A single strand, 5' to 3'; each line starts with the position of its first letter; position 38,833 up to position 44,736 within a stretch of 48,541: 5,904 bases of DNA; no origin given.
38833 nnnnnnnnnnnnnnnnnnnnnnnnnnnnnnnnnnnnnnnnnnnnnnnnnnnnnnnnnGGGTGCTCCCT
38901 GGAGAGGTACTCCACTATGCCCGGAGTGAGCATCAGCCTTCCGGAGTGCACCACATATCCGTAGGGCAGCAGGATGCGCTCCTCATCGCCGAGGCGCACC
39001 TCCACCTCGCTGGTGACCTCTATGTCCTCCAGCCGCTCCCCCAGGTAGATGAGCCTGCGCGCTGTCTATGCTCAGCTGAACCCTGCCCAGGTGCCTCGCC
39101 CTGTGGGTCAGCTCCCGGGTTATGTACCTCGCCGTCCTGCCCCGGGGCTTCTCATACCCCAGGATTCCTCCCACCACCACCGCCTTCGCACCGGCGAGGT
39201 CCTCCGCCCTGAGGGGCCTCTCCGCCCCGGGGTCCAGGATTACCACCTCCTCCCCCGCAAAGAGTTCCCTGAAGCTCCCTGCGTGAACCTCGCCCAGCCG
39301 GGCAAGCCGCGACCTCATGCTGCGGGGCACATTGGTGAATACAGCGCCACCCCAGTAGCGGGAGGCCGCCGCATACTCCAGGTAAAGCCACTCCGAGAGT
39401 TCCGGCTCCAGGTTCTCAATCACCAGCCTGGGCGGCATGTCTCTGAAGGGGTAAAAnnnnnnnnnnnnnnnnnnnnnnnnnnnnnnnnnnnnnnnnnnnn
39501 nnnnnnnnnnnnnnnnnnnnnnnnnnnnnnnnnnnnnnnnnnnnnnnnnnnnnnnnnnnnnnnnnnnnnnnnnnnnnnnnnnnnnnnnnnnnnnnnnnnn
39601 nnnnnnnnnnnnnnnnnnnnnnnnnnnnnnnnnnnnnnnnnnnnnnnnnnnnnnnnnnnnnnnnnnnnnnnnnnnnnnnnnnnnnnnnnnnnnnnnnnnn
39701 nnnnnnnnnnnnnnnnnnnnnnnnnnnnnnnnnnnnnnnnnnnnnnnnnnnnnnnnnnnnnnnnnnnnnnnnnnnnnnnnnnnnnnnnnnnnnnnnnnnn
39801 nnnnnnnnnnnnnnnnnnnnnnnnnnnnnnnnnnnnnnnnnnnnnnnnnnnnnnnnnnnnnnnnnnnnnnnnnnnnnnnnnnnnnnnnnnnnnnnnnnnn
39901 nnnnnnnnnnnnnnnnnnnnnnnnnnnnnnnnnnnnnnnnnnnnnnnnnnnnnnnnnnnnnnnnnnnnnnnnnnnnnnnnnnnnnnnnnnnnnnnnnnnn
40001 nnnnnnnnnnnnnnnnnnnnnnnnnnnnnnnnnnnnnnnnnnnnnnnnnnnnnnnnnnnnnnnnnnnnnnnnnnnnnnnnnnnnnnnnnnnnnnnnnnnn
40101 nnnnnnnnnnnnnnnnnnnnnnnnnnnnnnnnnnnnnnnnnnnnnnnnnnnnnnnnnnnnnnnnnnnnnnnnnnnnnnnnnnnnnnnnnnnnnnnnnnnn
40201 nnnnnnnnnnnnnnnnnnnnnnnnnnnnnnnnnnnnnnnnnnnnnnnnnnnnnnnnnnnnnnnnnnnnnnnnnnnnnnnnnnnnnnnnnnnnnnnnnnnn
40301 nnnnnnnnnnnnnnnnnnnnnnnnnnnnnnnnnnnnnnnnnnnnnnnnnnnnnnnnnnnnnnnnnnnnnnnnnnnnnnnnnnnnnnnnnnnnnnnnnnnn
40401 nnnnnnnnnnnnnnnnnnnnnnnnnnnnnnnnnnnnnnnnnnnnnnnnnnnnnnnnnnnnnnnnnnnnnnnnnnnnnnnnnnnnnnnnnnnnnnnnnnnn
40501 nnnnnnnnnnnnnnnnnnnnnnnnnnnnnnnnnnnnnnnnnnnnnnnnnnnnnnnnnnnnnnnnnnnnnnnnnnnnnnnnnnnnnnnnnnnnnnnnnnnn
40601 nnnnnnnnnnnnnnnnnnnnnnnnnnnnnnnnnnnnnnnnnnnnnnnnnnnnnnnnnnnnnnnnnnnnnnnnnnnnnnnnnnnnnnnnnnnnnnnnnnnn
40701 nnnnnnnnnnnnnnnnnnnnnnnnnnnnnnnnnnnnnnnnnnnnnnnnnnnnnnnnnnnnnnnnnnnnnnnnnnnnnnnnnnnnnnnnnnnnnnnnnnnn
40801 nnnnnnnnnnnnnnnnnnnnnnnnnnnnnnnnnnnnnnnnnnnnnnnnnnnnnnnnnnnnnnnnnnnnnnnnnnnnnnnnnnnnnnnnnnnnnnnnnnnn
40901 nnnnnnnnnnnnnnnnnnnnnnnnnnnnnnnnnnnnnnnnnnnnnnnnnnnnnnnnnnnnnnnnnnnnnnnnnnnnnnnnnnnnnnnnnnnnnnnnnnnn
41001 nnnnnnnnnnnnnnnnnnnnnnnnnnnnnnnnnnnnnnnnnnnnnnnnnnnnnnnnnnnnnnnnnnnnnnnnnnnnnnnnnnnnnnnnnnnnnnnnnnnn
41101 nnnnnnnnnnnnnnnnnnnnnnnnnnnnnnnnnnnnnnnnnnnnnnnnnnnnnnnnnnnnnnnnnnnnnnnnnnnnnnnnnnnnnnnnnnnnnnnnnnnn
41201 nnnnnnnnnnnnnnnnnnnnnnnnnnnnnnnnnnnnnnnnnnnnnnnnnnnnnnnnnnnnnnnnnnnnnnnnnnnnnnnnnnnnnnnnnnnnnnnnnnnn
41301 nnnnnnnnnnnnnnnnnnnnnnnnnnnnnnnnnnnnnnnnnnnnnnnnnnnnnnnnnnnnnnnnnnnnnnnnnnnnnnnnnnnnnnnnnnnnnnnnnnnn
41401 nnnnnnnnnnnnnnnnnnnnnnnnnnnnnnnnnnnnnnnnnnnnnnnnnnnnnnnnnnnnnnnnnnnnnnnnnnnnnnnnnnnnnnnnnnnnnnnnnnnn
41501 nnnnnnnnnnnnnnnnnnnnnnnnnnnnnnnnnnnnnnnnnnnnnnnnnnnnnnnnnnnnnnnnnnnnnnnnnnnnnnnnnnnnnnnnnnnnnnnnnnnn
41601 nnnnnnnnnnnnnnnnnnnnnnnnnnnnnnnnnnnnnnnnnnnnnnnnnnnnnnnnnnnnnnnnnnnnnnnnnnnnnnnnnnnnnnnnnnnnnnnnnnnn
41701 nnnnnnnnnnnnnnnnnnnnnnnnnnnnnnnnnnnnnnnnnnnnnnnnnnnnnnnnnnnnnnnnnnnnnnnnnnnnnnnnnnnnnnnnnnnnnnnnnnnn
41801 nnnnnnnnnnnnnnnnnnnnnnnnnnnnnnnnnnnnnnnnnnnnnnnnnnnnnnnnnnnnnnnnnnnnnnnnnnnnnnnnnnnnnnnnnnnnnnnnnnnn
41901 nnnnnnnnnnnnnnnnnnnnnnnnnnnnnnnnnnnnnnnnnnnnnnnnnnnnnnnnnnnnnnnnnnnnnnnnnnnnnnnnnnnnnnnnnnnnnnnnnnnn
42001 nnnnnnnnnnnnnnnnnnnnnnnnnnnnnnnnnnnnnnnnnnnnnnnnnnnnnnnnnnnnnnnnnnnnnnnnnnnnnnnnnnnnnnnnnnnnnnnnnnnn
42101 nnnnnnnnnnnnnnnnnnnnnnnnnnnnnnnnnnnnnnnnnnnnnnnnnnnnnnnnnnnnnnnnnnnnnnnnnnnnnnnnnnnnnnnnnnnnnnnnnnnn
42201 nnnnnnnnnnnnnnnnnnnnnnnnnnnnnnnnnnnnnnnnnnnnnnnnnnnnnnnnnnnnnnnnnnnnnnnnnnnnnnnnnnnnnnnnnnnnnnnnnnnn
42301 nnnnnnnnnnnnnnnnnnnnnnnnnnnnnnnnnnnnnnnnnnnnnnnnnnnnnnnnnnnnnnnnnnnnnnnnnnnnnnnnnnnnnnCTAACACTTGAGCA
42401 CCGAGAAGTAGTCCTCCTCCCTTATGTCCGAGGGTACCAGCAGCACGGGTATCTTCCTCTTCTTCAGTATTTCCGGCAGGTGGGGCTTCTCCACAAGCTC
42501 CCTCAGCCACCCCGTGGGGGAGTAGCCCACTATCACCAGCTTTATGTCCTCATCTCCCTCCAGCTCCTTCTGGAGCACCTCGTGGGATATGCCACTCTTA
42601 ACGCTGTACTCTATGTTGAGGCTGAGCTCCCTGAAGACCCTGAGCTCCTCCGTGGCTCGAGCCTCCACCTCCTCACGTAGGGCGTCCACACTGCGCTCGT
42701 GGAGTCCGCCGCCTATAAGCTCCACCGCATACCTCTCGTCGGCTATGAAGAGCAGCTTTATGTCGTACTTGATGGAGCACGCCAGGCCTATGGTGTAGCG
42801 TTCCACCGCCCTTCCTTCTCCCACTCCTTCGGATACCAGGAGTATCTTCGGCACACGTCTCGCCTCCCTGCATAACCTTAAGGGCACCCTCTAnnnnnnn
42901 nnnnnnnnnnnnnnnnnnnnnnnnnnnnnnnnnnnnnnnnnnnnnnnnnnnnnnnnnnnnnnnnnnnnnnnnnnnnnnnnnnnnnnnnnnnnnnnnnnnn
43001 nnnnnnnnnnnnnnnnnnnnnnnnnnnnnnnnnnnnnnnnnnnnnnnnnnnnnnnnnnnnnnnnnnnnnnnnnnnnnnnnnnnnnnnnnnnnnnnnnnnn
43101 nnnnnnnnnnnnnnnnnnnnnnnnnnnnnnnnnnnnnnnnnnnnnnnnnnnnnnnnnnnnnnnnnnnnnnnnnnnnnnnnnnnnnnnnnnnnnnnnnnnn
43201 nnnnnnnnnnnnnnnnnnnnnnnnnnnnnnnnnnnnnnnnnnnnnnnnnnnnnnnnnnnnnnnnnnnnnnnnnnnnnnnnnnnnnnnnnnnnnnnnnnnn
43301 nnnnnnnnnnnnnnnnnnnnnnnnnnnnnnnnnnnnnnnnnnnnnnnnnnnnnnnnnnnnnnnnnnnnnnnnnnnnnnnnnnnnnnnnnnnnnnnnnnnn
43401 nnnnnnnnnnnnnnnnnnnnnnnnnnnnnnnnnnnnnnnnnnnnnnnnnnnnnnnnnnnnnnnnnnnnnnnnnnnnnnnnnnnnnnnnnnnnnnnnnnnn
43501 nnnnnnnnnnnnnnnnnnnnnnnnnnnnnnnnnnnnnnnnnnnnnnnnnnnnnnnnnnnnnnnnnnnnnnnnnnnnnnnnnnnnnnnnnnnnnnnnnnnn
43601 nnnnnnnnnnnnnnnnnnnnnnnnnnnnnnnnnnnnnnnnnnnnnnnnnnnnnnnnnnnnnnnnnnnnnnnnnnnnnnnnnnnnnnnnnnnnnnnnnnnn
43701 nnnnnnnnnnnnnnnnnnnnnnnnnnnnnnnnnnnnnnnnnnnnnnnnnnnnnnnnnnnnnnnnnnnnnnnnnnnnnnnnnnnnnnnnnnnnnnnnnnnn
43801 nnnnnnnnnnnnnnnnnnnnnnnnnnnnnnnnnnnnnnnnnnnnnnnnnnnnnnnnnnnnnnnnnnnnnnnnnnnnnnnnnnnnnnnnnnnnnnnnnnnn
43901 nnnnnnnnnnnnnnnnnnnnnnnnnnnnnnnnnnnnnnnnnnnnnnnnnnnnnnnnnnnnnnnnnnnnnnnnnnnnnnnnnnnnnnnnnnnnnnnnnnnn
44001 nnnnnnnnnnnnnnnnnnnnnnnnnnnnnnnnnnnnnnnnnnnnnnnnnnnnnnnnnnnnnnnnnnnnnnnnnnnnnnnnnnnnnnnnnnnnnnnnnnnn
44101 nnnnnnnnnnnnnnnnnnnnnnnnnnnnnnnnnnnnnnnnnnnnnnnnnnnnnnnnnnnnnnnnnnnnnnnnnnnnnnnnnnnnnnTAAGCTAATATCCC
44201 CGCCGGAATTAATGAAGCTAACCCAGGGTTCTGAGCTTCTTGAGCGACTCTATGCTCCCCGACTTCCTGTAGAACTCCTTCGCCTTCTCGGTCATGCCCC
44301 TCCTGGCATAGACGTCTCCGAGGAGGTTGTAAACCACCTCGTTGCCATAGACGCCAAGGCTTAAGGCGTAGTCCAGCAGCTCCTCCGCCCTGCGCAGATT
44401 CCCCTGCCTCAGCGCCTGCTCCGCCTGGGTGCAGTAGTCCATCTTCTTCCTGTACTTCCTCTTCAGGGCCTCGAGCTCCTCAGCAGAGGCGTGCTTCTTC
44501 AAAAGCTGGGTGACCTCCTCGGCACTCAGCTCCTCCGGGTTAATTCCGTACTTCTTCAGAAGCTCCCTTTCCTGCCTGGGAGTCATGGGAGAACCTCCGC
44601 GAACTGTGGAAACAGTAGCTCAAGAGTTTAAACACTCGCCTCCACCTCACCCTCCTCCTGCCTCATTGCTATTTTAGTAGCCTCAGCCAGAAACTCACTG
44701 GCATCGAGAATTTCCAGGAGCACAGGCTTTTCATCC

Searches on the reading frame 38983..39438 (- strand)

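Call 15: search_protein_families(library=pfam, proteins=[window:38983-39438:-], max_evalue=0.001)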
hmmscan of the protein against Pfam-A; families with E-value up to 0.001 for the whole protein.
window:38983-39438:- (151 aa): 1 family
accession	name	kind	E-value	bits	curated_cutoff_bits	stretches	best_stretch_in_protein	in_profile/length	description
PF04252.18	SFM1-like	-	1.7e-27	96.8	27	1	5-127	2-137/201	Protein arginine N-methyltransferase SFM1-like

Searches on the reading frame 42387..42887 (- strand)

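Call 15: search_protein_families(library=pfam, proteins=[window:42387-42887:-], max_evalue=0.001)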
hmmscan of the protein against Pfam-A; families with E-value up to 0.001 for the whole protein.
window:42387-42887:- (166 aa): 0 families

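Call 17: search_protein_families(library=pfam, proteins=[window:42387-42887:-], max_evalue=0.1)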
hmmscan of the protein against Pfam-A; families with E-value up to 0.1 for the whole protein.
window:42387-42887:- (166 aa): 1 family
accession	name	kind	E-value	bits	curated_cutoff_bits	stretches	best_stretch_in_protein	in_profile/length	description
PF00582.32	Usp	-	0.02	15.9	24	1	14-152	4-141/141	Universal stress protein family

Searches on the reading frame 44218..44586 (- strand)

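Call 17: search_protein_families(library=pfam, proteins=[window:44218-44586:-], max_evalue=0.1)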
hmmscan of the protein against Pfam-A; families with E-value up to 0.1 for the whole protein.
window:44218-44586:- (122 aa): 13 families
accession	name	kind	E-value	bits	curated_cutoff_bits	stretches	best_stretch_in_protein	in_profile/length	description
PF07719.23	TPR_2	-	2e-07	31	27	1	85-109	3-27/34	Tetratricopeptide repeat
PF01535.26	PPR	-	2.6e-05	24.6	25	1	84-108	1-25/31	PPR repeat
PF00515.34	TPR_1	-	5.6e-05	23.2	27.8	1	85-108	3-26/34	Tetratricopeptide repeat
PF13181.12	TPR_8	-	9.5e-05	22.7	25.7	1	85-109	3-27/34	Tetratricopeptide repeat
PF13424.12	TPR_12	-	0.00014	22.4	30.1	1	55-109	10-71/77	Tetratricopeptide repeat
PF07721.20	TPR_4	-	0.00044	21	27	0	54-72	7-25/26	Tetratricopeptide repeat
PF13432.12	TPR_16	-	0.00088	20.1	32.7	1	53-108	2-56/65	Tetratricopeptide repeat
PF14559.12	TPR_19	-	0.0084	16.9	25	1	58-106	1-48/68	Tetratricopeptide repeat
PF12854.13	PPR_1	-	0.0084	16.3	23.8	0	82-107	6-31/34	PPR repeat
PF13428.12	TPR_14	-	0.011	16.8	23.5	0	86-108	4-26/44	Tetratricopeptide repeat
PF09987.14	DUF2226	-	0.017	15.1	22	1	6-47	151-191/252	Uncharacterized protein conserved in archaea (DUF2226)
PF13431.12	TPR_17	-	0.024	15.3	24.4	0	84-103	14-33/34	Tetratricopeptide repeat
PF13041.12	PPR_2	-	0.033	14.8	30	0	82-107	2-27/50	PPR repeat family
